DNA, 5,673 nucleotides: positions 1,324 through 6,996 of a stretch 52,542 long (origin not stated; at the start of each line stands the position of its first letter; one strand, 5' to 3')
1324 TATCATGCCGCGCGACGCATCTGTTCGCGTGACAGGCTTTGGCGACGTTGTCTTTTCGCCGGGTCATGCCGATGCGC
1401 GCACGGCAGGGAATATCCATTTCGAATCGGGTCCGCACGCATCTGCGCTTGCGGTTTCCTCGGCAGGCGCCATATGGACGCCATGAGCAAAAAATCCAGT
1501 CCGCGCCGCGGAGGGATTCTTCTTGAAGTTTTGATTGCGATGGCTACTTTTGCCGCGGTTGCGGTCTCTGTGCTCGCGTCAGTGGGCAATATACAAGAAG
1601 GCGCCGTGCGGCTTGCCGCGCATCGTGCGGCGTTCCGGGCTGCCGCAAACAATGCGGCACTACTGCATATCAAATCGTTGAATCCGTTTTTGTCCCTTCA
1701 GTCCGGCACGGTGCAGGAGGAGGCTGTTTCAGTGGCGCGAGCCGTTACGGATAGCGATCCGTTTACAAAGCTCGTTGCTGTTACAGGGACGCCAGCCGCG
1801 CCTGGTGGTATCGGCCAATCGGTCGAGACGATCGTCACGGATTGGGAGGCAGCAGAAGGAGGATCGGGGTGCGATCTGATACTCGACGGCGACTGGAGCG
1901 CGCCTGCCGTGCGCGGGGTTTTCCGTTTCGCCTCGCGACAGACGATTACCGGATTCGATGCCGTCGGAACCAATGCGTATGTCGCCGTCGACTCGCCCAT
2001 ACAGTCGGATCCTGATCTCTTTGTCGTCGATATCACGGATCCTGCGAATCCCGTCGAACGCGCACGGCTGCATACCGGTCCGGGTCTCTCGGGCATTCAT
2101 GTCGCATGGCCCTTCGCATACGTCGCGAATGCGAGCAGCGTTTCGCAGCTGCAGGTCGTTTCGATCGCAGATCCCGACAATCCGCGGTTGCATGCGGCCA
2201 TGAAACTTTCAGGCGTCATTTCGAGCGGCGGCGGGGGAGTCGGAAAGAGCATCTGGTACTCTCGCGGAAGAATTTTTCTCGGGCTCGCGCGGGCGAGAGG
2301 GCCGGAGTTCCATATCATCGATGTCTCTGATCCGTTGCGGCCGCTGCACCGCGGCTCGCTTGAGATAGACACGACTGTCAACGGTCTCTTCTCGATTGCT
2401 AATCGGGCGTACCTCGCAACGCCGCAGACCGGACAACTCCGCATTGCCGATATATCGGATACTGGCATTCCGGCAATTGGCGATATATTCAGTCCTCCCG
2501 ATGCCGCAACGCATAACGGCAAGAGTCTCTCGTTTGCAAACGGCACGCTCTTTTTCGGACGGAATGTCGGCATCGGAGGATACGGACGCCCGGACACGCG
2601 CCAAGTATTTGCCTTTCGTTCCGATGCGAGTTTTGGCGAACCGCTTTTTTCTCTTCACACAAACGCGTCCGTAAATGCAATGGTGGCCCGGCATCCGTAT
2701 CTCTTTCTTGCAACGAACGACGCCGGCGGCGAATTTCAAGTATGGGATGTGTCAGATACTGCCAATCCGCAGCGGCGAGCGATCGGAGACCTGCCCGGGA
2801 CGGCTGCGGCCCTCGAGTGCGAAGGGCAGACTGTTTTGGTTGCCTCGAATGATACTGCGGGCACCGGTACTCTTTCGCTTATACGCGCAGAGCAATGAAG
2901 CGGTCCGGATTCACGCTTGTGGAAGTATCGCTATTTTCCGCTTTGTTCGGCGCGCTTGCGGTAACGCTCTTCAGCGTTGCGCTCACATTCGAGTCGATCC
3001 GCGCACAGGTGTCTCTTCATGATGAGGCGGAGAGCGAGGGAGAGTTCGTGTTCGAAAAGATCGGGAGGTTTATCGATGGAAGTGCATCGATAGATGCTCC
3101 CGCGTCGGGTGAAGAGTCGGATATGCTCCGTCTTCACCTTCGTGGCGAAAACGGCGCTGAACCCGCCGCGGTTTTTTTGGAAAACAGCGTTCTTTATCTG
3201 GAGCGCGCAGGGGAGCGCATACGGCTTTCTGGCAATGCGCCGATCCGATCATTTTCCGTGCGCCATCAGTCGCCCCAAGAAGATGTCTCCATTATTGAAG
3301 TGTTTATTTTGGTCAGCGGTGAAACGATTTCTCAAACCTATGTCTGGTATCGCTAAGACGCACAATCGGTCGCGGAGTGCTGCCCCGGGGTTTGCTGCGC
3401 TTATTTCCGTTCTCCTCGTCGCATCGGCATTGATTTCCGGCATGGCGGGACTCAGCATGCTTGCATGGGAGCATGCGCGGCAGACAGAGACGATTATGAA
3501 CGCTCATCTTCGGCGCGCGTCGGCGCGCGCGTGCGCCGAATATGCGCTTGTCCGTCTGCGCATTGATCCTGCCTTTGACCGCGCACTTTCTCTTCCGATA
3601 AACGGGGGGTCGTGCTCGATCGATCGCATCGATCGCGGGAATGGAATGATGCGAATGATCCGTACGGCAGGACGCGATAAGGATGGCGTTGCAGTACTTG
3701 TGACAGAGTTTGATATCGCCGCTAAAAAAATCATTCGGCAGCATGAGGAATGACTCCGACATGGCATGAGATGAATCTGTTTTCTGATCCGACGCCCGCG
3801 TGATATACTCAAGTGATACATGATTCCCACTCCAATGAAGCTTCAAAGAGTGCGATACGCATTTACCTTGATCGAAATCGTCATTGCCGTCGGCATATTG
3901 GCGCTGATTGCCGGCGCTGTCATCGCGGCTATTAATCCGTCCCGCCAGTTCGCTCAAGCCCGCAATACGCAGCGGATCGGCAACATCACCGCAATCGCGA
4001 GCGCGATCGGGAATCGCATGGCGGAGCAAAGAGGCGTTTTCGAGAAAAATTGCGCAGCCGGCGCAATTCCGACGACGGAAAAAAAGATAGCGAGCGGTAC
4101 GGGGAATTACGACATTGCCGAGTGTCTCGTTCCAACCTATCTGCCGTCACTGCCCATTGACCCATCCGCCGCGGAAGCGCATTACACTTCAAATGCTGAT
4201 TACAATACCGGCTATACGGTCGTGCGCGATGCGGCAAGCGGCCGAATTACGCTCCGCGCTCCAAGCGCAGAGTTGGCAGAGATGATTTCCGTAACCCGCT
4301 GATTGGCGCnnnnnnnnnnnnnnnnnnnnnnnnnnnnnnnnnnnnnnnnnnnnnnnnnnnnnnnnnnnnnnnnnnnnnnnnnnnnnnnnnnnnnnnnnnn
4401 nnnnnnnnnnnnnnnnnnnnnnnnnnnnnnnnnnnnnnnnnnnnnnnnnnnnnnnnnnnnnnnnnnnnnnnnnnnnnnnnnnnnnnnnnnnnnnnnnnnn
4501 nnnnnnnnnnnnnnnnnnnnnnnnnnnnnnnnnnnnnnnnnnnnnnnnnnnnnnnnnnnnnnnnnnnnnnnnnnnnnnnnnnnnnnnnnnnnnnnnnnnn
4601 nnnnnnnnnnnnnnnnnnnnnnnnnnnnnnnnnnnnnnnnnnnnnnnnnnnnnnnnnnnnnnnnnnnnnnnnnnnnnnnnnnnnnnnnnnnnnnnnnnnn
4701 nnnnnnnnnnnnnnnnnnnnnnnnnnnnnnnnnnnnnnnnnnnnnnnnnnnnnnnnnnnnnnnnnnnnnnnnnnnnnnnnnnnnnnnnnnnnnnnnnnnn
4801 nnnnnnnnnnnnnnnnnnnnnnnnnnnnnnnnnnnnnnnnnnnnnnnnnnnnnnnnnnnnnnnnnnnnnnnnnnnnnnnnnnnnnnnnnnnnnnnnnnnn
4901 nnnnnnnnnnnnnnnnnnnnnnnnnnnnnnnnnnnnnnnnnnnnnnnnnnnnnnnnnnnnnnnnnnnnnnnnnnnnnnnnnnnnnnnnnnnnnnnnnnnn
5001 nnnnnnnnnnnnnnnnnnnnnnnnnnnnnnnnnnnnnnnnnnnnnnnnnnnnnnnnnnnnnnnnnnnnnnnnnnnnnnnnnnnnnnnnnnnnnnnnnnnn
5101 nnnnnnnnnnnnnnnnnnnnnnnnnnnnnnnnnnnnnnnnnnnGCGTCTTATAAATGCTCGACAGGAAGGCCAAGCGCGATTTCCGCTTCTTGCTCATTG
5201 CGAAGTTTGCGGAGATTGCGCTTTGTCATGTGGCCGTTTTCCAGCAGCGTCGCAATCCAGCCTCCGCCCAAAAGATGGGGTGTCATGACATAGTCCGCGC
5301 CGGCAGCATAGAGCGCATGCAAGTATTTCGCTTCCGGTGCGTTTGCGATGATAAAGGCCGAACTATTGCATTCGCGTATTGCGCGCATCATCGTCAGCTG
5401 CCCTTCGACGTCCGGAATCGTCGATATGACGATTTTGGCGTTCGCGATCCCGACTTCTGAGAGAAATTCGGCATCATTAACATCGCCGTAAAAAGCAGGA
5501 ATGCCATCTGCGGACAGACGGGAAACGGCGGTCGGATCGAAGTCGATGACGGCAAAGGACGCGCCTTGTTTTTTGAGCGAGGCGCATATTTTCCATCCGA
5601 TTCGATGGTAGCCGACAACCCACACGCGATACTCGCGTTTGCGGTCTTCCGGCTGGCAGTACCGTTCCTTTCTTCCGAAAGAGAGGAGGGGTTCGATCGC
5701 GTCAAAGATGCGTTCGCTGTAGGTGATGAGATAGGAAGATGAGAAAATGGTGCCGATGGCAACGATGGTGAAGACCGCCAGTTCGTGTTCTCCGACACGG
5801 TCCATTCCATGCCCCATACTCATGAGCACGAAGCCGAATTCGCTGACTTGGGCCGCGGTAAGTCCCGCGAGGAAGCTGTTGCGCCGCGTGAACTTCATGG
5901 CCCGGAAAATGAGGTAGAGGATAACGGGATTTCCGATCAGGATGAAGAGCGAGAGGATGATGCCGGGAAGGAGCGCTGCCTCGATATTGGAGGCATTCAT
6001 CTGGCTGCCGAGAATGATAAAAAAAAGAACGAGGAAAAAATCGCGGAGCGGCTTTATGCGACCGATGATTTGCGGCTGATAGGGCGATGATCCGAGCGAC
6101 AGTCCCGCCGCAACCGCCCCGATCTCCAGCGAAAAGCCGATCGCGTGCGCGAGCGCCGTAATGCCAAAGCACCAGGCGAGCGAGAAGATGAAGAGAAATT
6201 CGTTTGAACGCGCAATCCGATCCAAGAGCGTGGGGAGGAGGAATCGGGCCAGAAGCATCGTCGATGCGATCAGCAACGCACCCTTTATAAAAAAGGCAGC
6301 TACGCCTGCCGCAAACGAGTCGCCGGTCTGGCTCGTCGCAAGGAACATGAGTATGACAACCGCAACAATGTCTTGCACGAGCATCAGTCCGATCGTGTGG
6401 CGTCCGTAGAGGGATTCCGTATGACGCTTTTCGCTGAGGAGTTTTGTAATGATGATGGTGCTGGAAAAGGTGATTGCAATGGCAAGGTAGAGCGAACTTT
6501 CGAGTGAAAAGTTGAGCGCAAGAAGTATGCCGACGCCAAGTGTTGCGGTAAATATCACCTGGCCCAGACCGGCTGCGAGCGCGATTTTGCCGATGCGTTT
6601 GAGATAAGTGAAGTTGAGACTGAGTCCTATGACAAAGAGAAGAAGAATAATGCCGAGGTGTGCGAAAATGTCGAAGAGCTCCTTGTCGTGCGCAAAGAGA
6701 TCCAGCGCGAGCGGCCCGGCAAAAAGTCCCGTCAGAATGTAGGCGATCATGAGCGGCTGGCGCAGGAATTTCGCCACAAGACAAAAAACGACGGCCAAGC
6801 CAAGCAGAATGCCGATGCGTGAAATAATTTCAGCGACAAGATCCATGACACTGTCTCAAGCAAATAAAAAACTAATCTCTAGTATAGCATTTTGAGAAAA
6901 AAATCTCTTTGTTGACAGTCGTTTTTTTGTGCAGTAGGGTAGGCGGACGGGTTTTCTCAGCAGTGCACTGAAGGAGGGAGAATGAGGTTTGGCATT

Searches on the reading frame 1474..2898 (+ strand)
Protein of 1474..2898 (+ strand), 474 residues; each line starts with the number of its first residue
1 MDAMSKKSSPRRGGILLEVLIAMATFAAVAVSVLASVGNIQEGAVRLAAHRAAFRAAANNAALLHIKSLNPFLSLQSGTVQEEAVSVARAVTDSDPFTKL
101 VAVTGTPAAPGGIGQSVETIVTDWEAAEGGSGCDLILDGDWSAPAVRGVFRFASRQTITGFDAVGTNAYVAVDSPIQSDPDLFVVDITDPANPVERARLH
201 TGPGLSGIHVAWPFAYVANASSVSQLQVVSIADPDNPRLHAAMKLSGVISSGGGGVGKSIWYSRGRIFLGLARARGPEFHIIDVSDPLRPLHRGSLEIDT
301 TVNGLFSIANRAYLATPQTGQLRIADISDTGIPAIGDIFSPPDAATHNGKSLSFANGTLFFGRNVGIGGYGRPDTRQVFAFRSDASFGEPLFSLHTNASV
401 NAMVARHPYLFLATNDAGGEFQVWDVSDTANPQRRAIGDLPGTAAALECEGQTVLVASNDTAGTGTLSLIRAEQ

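Call 91: search_protein_families(library=pfam, proteins=[window:1474-2898:+], max_evalue=0.00001)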
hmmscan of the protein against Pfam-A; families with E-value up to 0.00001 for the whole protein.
window:1474-2898:+ (474 aa): 1 family
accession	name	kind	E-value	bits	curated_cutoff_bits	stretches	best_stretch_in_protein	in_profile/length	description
PF08309.17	LVIVD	-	1.6e-07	31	20.2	0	168-199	14-40/42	LVIVD repeat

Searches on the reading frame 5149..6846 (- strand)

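Call 91: search_protein_families(library=pfam, proteins=[window:5149-6846:-], max_evalue=0.00001)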
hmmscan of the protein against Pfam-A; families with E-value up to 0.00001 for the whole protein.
window:5149-6846:- (565 aa): 2 families
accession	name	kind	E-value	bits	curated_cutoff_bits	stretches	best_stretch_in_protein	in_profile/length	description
PF00999.27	Na_H_Exchanger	-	8.1e-52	176.8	26.2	1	18-368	4-363/375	Sodium/hydrogen exchanger, transmembrane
PF02254.24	TrkA_N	-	2.9e-23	82.8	23.8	1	409-523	2-116/116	TrkA-N domain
